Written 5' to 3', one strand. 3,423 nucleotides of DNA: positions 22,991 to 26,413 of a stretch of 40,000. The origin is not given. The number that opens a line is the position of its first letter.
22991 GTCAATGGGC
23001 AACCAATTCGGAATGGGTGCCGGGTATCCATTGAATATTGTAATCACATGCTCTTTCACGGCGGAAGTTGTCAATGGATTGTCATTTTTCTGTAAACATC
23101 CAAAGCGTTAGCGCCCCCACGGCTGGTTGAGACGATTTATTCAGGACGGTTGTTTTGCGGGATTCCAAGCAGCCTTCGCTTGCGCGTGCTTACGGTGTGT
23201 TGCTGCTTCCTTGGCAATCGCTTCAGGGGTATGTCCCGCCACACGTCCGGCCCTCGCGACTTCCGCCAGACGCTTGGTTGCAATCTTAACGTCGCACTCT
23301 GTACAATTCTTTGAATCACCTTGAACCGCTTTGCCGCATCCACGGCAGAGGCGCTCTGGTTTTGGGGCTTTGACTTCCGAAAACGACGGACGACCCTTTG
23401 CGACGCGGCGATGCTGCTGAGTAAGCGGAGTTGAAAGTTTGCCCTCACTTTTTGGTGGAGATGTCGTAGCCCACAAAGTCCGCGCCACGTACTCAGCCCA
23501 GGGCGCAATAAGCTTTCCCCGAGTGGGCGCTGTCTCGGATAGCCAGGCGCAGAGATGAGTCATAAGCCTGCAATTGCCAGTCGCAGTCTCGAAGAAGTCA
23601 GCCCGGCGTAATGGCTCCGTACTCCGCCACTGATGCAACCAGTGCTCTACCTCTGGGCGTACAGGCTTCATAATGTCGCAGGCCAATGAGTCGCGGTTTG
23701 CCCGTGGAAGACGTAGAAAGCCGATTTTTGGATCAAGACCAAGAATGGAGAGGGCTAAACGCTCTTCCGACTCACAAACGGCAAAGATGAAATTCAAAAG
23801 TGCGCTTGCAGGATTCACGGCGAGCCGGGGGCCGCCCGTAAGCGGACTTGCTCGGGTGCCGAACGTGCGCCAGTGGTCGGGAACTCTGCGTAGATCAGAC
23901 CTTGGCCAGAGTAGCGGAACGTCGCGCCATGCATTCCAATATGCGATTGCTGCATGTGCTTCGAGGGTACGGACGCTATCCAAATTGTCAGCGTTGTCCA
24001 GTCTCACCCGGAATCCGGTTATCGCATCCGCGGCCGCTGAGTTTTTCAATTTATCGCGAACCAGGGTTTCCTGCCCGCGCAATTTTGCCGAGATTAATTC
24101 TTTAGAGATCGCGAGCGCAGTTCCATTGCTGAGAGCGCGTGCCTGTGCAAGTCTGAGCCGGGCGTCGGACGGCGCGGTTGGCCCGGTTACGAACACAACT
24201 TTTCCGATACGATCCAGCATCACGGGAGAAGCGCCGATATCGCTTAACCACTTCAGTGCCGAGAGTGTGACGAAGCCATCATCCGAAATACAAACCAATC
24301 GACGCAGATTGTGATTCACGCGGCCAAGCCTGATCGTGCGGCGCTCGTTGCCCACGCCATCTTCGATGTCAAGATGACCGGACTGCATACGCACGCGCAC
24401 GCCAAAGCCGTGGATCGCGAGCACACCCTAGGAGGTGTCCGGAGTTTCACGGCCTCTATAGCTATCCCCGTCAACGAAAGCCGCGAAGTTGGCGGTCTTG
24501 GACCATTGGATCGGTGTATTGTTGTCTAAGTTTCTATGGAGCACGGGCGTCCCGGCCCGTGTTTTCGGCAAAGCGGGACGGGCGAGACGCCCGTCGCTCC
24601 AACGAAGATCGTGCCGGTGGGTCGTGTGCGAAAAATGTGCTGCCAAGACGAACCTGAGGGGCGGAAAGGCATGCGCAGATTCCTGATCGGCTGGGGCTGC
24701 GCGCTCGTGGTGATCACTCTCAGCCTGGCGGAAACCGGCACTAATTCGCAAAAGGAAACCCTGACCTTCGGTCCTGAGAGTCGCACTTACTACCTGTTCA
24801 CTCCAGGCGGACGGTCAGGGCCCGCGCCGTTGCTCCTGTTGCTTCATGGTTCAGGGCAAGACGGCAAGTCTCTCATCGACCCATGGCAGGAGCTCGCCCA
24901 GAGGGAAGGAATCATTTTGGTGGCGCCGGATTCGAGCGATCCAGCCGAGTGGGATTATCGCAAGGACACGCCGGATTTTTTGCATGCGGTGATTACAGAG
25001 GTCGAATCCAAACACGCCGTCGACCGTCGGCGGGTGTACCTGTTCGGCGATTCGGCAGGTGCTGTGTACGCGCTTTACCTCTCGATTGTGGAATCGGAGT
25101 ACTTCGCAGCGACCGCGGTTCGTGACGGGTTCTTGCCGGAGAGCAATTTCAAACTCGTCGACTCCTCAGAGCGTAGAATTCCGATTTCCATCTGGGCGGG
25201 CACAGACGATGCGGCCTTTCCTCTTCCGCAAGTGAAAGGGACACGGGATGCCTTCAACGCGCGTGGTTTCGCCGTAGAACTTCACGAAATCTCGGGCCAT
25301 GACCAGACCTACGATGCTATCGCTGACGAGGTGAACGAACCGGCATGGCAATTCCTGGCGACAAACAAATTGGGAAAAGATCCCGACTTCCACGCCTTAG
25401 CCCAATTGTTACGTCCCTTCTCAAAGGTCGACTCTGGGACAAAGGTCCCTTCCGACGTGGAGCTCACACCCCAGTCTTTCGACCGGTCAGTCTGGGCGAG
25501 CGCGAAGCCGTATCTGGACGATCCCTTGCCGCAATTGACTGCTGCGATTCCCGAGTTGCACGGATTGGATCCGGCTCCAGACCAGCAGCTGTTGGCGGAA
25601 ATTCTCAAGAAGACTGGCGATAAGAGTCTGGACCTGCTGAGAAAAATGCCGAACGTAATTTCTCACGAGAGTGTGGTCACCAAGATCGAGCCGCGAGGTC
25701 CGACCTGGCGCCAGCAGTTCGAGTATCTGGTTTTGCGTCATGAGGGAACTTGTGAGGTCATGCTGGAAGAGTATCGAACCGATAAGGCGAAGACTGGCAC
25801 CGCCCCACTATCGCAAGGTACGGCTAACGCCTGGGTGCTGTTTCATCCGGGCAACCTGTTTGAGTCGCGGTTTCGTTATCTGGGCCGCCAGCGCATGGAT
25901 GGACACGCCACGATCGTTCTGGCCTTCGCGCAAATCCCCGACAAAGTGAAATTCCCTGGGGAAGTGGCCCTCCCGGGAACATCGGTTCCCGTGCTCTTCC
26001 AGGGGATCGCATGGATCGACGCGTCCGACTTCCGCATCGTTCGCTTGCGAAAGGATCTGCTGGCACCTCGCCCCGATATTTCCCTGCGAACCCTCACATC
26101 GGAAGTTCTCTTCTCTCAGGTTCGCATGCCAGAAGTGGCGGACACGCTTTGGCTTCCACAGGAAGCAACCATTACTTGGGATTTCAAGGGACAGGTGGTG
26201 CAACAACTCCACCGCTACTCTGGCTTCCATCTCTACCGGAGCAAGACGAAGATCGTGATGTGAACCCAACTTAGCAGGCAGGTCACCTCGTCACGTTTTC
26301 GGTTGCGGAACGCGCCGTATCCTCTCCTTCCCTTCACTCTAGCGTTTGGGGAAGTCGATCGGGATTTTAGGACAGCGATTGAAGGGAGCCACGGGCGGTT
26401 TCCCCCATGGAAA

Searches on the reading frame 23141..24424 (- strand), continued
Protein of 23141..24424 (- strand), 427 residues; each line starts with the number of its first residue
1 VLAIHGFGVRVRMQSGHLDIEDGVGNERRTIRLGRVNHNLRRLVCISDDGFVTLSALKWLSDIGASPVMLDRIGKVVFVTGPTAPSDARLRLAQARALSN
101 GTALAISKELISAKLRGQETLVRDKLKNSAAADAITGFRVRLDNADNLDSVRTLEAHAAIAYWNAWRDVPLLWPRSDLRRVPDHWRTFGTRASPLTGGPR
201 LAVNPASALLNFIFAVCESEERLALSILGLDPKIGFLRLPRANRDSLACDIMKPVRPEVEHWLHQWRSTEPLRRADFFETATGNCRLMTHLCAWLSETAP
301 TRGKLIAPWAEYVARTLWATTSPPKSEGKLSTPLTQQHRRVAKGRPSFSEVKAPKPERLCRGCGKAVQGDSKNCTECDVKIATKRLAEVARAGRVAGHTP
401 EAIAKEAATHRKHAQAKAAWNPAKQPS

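Call 66: search_protein_families(library=padloc, proteins=[window:23141-24424:-, L001:10001-11536:+, L001:5388-8345:-, L001:8713-9237:-, L001:9395-9937:+], max_evalue=0.01)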
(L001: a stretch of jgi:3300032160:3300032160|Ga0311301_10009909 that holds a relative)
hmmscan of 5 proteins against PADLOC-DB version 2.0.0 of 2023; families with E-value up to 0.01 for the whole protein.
window:23141-24424:- (427 aa): 25 families
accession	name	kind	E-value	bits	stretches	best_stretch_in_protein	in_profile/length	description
PDLC01608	Cas1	-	8.5e-32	108.7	1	3-287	2-262/276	"CAS-I,CAS-II,CAS-III,CAS-IV,CAS-V,CAS-VI; acquisition_1"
PDLC01248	Cas1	-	1.2e-27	95.1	1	38-293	30-245/289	"CAS-I,CAS-II,CAS-III,CAS-IV,CAS-V,CAS-VI; acquisition_1"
PDLC01747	Cas1g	-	1.8e-23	81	1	6-287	204-464/523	-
PDLC00928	Cas1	-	1.5e-21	74.7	1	44-287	39-267/315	Cas1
PDLC01249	Cas1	-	4e-21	73.7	1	8-258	7-226/246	"CAS-I,CAS-II,CAS-III,CAS-IV,CAS-V,CAS-VI; acquisition_1"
PDLC02025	Cas1d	-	1.3e-20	72.1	1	42-262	38-236/316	-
PDLC00927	Cas1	-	8.5e-20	69.2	1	52-258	46-244/327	CRISPR-associated endonuclease Cas1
PDLC01334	Cas1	-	1.2e-19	68.8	1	38-287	36-279/336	"CAS-I,CAS-II,CAS-III,CAS-IV,CAS-V,CAS-VI; acquisition_1"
PDLC01743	Cas1c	-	5.6e-19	66.5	1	38-280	38-271/337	-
PDLC00923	Cas1c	-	1.4e-18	65.3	1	38-287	37-282/340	"CRISPR-associated endonuclease Cas1, subtype I-C/DVULG"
PDLC01449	Cas1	-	2.2e-16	57.9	1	43-266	38-226/285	"CAS-I,CAS-II,CAS-III,CAS-IV,CAS-V,CAS-VI; acquisition_1"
PDLC02063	Cas1_IIIb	-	2.5e-13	47.5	1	96-259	397-542/617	-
PDLC02061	Cas1_II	-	1.4e-10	38.7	1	52-281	75-265/335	-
PDLC02062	Cas1_II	-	1.5e-09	35.6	1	4-257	6-242/317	-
PDLC02067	Cas1b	-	3e-09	34.2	1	85-254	278-441/533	-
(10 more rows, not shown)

L001:10001-11536:+ (511 aa): 28 families (the best 25 are shown)
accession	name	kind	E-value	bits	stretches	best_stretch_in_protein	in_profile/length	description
PDLC01608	Cas1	-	1.9e-37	127.2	1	25-310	2-263/276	"CAS-I,CAS-II,CAS-III,CAS-IV,CAS-V,CAS-VI; acquisition_1"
PDLC01248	Cas1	-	3.6e-35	119.9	1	49-311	26-257/289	"CAS-I,CAS-II,CAS-III,CAS-IV,CAS-V,CAS-VI; acquisition_1"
PDLC01747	Cas1g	-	5.5e-31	105.7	1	7-311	183-466/523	-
PDLC01249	Cas1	-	1.9e-27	94.4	1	25-281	2-227/246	"CAS-I,CAS-II,CAS-III,CAS-IV,CAS-V,CAS-VI; acquisition_1"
PDLC02025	Cas1d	-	5.3e-27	93.2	1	32-307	12-256/316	-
PDLC00927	Cas1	-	1.8e-26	91.2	1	71-308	43-272/327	CRISPR-associated endonuclease Cas1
PDLC00928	Cas1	-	1.1e-25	88.3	1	34-310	12-268/315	Cas1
PDLC01449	Cas1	-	3.8e-25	86.7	1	61-296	34-233/285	"CAS-I,CAS-II,CAS-III,CAS-IV,CAS-V,CAS-VI; acquisition_1"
PDLC01334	Cas1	-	3.4e-24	83.7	1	60-310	36-280/336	"CAS-I,CAS-II,CAS-III,CAS-IV,CAS-V,CAS-VI; acquisition_1"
PDLC01743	Cas1c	-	1.2e-23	81.8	1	59-310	37-279/337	-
PDLC00923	Cas1c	-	5e-23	79.9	1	60-310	37-283/340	"CRISPR-associated endonuclease Cas1, subtype I-C/DVULG"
PDLC02061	Cas1_II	-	3.2e-15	53.9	1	35-301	44-263/335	-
PDLC02066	Cas1b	-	5e-15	53.6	1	107-306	80-272/322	-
PDLC02063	Cas1_IIIb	-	1.6e-14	51.4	1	117-281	396-542/617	-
PDLC02062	Cas1_II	-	1.2e-13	49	1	24-279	4-242/317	-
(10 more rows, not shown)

L001:5388-8345:- (985 aa): 1 family
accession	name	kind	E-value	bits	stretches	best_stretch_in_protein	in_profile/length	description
PDLC01247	DEDDh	-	0.00056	18.6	0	40-247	1-123/139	"CAS-I,CAS-II,CAS-III,CAS-IV,CAS-V,CAS-VI; associated"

L001:8713-9237:- (174 aa): 0 families

L001:9395-9937:+ (180 aa): 0 families

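Call 74: predict_structure(alignment_id=A3)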
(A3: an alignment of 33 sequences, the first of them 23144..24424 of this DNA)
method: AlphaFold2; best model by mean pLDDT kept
length: 427 residues; sequences in the alignment: 33
mean_pLDDT: 79.6   pTM: 0.59
mean pLDDT of the five models: 79.6, 79.1, 78.0, 76.0, 73.3
residues with pLDDT >= 90: 109; 70-90: 235; 50-70: 69; < 50: 14
segments of 3 or more residues with pLDDT < 50: 323-331
pLDDT, mean of each block of 10 residues (from residue 1): 76 85 81 71 77 80 75 64 61 83 93 97 94 96 93 93 90 91 87 65 86 84 74 77 70 93 88 91 85 78 82 87 48 64 75 67 78 81 72 60 78 82 66
secondary structure, 60 per line:
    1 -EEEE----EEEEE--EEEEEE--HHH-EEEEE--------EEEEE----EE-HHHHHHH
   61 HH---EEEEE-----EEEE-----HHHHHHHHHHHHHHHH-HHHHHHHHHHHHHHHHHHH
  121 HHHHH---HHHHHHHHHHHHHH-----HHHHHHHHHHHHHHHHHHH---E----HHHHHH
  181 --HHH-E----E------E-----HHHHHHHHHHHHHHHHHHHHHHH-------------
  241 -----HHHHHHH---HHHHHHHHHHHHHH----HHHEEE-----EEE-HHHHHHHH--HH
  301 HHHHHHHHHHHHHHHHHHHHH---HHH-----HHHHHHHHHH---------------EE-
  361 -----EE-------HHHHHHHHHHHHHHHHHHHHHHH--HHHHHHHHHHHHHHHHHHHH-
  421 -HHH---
elements in order: E2-5 E10-14 E17-22 E29-33 E42-46 H54-62 E66-70 E76-79 H85-100 H102-125 H129-142 H148-166 H175-180 H205-227 H246-252 H256-269 E277-279 E285-287 H289-296 H299-321 H333-342 H375-397 H400-419

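Call 77: fold_search(model_id=the predicted structure, library=pdb)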
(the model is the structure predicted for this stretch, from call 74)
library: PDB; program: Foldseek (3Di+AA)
matches with E <= 10: 413; with E <= 0.001: 149
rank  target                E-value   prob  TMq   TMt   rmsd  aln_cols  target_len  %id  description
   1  6opm_B                3.7e-18  1.00  0.60  0.71  14.3       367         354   18  Casposase bound to integration product (released 2020-02-12)
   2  6opm_A                2.7e-17  1.00  0.45  0.56   8.5       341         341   20  Casposase bound to integration product (released 2020-02-12)
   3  6opm_C                1.7e-16  1.00  0.41  0.48   9.1       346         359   18  Casposase bound to integration product (released 2020-02-12)
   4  4n06_B                2.1e-16  1.00  0.43  0.51   8.1       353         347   22  Crystal structure of Cas1 from Archaeoglobus fulgidus and its nucleolytic activity (released 2014-01-15)
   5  4n06_A                1.3e-15  1.00  0.45  0.54   8.0       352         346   22  Crystal structure of Cas1 from Archaeoglobus fulgidus and its nucleolytic activity (released 2014-01-15)
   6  4xtk_B                4.3e-14  1.00  0.44  0.59   7.4       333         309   19  Structure of TM1797, a CAS1 protein from Thermotoga maritima (released 2015-02-11)
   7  4xtk_A                5.6e-14  1.00  0.43  0.58   7.8       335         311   18  Structure of TM1797, a CAS1 protein from Thermotoga maritima (released 2015-02-11)
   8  4wj0_B                1.1e-13  1.00  0.57  0.76   4.2       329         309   15  Structure of PH1245, a cas1 from Pyrococcus horikoshii (released 2014-10-15)
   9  7kft_D                1.4e-13  1.00  0.51  0.63   6.3       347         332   16  Partial Cas6-RT-Cas1--Cas2 complex (released 2021-03-31)
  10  4xtk_D                1.5e-13  1.00  0.42  0.56  11.4       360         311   17  Structure of TM1797, a CAS1 protein from Thermotoga maritima (released 2015-02-11)
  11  8d3p_B                1.8e-13  1.00  0.48  0.57   6.8       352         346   18  Type I-C Cas4-Cas1-Cas2 complex bound to half-site integration intermediate (HSI) (released 2022-11-02)
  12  8d3l_A                2.0e-13  1.00  0.54  0.66   4.7       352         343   18  Type I-C Cas4-Cas1-Cas2 complex bound to a PAM/PAM prespacer (released 2022-11-02)
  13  7mi4_A                2.2e-13  1.00  0.43  0.34   8.2       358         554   19  Symmetrical PAM-PAM prespacer bound Cas4/Cas1/Cas2 complex (released 2021-11-17)
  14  7mi9_B                2.3e-13  1.00  0.57  0.70   5.2       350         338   20  Full integration complex of Cas1/Cas2 from Cas4-containing system (released 2021-11-17)
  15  7cr6_B                3.7e-13  1.00  0.55  0.71   4.8       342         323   19  Synechocystis Cas1-Cas2/prespacer binary complex (released 2021-03-31)
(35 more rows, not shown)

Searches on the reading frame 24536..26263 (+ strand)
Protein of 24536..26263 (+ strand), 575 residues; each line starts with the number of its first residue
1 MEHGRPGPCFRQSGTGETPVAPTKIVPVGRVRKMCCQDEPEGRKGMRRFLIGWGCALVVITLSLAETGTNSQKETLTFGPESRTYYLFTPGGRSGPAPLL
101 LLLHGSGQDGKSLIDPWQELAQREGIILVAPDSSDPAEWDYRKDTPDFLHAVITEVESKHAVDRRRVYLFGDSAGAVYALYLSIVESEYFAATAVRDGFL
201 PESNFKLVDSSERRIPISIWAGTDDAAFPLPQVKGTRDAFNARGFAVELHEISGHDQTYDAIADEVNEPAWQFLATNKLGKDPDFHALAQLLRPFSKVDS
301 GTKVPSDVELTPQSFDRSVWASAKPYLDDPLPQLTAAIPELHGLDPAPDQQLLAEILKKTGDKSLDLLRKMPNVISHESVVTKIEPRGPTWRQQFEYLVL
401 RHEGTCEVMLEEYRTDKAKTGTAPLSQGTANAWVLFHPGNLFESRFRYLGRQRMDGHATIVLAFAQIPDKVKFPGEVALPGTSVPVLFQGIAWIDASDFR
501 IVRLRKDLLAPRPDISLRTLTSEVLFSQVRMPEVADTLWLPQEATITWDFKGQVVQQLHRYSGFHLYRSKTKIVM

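Call 11: search_protein_families(library=pfam, proteins=[window:24536-26263:+], max_evalue=0.001)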
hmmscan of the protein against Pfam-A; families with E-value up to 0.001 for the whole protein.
window:24536-26263:+ (575 aa): 2 families
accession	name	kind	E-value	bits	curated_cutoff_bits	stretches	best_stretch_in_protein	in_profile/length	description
PF02230.22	Abhydrolase_2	-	4.4e-05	23.9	23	0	155-255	95-199/217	Phospholipase/Carboxylesterase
PF01738.24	DLH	-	0.00037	20.6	21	1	148-253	80-182/217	Dienelactone hydrolase family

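Call 65: find_related_loci(query=window:24671-26263:+, collection=metagenome_contigs, flank=6000)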
Query window:24671-26263:+ (530 aa) in metagenome_contigs; peptide patterns used: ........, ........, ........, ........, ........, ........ (x = any residue, [..] = any of these).
72 stretches matched a pattern; 24 encode a relative of the query (tblastn E <= 1e-3); 24 distinct loci.
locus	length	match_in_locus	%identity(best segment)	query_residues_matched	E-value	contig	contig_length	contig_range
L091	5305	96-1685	98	1-530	0e+0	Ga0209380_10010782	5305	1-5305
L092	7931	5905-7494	98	1-530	0e+0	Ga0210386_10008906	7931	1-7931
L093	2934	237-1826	98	1-530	0e+0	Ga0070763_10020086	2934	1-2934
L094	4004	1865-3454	98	1-530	0e+0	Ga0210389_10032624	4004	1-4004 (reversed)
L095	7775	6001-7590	98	1-530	0e+0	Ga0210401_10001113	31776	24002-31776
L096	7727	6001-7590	98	1-530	0e+0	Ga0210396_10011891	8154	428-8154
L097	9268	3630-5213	89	1-530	0e+0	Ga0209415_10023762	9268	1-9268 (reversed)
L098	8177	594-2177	89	1-530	0e+0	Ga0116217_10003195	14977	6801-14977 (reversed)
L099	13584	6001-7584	89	1-530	0e+0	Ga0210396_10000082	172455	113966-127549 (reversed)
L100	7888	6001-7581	89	2-530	0e+0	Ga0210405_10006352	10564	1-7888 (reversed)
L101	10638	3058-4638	89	2-530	0e+0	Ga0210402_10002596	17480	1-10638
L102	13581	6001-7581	87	1-530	0e+0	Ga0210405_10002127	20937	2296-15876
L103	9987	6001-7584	89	1-530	0e+0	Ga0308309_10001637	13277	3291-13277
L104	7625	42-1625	88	1-530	0e+0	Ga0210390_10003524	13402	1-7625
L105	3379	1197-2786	76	1-530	0e+0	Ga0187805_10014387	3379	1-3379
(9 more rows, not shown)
